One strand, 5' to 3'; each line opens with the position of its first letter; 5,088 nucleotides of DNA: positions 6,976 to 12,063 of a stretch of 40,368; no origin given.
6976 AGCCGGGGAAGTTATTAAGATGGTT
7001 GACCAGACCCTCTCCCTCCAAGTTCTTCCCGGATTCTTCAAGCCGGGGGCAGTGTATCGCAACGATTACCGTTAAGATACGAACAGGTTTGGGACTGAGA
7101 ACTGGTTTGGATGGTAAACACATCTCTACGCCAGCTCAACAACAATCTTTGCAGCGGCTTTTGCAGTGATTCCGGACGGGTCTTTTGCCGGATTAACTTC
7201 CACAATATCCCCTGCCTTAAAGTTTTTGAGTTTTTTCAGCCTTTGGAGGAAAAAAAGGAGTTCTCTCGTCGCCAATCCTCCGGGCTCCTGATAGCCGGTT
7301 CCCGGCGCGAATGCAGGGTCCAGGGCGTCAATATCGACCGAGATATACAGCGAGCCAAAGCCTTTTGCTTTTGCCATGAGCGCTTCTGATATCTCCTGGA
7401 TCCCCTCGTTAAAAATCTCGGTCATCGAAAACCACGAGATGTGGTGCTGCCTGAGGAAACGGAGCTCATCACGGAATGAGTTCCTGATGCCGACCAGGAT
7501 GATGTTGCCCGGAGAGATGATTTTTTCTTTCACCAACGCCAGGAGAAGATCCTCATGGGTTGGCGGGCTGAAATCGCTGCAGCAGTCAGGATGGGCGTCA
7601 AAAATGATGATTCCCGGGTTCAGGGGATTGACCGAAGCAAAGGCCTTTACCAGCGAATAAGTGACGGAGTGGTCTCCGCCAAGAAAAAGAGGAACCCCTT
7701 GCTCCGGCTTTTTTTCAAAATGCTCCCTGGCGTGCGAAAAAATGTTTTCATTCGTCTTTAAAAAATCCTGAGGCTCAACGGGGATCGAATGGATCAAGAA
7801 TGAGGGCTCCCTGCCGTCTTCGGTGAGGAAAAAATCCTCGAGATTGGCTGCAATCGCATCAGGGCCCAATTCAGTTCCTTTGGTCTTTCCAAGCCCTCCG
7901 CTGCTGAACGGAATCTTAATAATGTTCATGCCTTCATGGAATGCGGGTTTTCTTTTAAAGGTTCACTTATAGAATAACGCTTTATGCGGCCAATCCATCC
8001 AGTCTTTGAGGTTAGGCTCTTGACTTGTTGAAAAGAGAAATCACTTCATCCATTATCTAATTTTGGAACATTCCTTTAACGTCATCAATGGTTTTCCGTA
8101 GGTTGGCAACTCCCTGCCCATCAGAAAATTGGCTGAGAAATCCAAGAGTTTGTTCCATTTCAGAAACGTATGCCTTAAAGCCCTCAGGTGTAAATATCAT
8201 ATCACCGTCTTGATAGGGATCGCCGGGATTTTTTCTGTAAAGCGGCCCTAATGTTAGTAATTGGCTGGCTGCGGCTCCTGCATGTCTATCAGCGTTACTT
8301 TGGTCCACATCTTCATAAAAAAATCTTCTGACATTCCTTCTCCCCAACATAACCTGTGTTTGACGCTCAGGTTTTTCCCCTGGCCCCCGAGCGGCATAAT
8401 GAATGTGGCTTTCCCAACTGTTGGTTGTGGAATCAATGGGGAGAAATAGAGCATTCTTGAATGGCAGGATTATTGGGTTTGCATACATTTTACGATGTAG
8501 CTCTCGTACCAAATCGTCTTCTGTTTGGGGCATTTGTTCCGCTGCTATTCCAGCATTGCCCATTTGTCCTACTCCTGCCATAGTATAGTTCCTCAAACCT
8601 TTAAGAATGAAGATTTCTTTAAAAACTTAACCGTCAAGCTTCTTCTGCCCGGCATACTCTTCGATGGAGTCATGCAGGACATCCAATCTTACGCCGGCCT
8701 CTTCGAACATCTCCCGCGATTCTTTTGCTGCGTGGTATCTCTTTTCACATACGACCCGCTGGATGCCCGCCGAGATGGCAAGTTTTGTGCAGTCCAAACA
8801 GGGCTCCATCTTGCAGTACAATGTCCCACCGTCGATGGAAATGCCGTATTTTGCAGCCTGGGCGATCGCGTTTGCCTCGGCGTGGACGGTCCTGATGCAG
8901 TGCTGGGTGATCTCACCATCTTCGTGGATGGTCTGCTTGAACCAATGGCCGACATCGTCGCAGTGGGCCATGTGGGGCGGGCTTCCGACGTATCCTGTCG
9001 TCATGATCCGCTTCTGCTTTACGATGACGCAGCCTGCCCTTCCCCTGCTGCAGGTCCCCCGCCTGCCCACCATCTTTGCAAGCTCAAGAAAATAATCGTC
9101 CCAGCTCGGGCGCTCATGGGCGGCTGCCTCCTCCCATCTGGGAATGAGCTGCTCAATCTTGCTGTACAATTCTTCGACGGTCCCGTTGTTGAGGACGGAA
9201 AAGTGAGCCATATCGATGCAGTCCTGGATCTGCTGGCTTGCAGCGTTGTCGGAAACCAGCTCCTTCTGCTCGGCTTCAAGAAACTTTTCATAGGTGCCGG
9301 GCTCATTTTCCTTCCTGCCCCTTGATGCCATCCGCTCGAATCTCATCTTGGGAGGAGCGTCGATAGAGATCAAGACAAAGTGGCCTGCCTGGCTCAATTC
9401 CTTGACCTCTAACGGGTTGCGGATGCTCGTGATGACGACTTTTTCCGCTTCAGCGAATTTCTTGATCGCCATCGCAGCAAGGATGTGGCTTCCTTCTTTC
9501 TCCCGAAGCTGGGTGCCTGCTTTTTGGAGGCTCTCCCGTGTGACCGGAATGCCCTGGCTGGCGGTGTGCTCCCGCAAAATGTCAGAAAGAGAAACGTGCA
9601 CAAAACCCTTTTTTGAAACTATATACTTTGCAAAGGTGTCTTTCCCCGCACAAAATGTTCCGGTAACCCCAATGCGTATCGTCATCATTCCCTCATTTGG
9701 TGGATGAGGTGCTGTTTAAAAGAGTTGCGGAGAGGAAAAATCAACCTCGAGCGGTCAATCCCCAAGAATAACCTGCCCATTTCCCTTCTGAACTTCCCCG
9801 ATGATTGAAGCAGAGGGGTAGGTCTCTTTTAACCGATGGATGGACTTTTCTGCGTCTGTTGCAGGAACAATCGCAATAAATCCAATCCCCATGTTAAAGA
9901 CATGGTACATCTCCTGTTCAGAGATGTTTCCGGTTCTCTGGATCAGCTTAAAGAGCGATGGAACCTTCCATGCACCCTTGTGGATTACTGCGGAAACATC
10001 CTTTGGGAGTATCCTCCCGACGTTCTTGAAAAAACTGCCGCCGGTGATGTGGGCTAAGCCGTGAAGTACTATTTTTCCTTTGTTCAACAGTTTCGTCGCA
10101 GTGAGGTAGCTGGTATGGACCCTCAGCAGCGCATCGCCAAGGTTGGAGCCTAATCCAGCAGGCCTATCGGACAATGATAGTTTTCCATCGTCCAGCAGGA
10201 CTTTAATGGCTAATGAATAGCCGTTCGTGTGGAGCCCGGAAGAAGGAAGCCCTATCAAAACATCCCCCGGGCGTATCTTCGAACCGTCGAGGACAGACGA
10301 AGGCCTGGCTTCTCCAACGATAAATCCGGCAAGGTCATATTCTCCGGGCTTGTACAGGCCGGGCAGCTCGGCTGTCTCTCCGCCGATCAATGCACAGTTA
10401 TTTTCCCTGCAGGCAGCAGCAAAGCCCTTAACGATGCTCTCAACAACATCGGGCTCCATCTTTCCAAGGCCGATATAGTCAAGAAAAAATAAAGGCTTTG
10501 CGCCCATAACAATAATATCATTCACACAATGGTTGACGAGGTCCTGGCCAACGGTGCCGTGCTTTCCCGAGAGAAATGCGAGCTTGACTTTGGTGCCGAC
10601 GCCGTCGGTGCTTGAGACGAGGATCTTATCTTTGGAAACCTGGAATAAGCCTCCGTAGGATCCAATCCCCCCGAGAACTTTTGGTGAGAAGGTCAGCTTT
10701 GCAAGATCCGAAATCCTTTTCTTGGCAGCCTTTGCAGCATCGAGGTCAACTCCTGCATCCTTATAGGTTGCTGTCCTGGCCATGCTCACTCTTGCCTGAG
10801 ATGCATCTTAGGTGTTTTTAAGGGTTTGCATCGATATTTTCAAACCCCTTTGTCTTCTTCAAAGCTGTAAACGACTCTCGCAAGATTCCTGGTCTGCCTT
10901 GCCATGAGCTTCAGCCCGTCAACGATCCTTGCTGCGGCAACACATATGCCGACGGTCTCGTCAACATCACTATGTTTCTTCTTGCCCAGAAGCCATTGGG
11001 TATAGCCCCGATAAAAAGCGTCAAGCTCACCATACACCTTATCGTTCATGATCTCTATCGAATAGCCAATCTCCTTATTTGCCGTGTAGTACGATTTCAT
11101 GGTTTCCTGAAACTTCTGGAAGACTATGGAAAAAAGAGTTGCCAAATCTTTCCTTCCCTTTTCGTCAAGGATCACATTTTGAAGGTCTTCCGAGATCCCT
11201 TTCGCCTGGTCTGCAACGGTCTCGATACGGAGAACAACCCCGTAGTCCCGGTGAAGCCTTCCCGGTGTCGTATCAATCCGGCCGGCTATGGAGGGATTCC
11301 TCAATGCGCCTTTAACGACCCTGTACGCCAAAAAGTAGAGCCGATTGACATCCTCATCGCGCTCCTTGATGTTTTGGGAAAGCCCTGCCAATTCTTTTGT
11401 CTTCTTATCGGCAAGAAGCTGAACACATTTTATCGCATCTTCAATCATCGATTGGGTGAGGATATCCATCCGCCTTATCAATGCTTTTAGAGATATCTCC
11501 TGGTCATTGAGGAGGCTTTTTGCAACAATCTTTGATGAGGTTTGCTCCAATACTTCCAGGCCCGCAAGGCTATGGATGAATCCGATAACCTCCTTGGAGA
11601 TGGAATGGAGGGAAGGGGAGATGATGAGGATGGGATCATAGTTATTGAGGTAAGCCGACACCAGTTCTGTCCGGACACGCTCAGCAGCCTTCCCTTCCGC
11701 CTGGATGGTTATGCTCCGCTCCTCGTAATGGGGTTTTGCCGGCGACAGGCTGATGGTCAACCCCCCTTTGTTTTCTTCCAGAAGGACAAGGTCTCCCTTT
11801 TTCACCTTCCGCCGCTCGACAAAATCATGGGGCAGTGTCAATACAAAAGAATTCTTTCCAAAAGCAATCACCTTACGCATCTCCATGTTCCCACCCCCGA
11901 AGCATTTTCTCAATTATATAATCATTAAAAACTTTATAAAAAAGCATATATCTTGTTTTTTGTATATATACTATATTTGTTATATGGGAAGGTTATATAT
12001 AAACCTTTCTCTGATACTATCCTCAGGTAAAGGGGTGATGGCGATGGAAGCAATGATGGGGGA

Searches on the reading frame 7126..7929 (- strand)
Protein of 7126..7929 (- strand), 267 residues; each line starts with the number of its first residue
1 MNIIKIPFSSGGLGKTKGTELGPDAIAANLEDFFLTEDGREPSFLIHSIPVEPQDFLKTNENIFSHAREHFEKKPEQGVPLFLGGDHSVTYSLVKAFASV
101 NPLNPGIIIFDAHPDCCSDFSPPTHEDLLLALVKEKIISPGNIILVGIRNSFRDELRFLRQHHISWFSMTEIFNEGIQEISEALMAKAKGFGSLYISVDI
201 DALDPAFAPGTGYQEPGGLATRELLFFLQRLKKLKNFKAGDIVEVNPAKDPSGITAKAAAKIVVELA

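Call 11: search_protein_families(library=pfam, proteins=[window:7126-7929:-], max_evalue=0.001)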
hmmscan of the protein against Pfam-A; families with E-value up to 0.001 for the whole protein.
window:7126-7929:- (267 aa): 1 family
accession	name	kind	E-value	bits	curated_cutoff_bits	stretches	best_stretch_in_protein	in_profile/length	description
PF00491.26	Arginase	-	2.2e-59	201.7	22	1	3-266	5-277/280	Arginase family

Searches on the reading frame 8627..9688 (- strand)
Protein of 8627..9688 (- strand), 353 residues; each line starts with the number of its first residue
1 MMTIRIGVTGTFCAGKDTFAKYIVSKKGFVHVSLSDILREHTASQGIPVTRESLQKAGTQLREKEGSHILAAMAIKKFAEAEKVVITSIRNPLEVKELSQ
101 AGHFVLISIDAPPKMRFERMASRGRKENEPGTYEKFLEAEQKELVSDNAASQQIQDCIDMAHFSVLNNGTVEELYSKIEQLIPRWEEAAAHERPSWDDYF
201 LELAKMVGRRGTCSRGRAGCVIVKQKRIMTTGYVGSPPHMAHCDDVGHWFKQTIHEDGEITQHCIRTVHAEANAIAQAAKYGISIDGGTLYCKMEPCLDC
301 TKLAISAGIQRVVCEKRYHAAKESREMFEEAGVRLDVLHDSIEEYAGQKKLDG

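Call 11: search_protein_families(library=pfam, proteins=[window:8627-9688:-], max_evalue=0.001)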
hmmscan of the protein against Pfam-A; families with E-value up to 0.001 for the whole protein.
window:8627-9688:- (353 aa): 4 families
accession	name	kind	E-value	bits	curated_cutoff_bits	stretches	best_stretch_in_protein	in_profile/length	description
PF00383.29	dCMP_cyt_deam_1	-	2.5e-22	79.1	25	1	195-314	2-100/102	Cytidine and deoxycytidylate deaminase zinc-binding region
PF14437.12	MafB19-deam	-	2.2e-14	54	27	1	195-317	2-102/142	MafB19-like deaminase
PF13238.12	AAA_18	-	3.7e-12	47.3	29.4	1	6-131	1-119/128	AAA domain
PF13207.12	AAA_17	-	6.5e-11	43.1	27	1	10-126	2-128/136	AAA domain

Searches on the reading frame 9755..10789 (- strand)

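Call 11: search_protein_families(library=pfam, proteins=[window:9755-10789:-], max_evalue=0.001)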
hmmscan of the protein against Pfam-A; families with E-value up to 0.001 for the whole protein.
window:9755-10789:- (344 aa): 2 families
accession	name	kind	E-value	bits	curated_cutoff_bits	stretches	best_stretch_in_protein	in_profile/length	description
PF00586.29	AIRS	-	6.1e-28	97.9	24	1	47-160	5-111/112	AIR synthase related protein, N-terminal domain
PF02769.27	AIRS_C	-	1.2e-24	87.7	23.1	1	173-339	1-151/156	AIR synthase related protein, C-terminal domain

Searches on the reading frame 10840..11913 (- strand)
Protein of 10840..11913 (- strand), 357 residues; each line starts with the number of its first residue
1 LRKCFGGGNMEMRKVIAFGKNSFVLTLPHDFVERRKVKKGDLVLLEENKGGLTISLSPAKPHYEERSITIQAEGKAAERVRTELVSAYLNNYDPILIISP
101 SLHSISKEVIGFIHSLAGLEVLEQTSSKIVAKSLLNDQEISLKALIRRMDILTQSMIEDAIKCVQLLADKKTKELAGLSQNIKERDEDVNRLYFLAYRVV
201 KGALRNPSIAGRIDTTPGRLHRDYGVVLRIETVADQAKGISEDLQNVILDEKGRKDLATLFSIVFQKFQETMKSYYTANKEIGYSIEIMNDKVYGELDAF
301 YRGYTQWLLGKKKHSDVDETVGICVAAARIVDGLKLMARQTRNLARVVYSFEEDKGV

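Call 12: search_protein_families(library=pfam, proteins=[window:10840-11913:-], max_evalue=0.001)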
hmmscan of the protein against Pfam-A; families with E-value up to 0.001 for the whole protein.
window:10840-11913:- (357 aa): 1 family
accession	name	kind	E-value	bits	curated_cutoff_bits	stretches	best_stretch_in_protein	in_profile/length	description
PF01895.24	PhoU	-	5.9e-06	27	23.5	0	146-243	1-88/89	PhoU domain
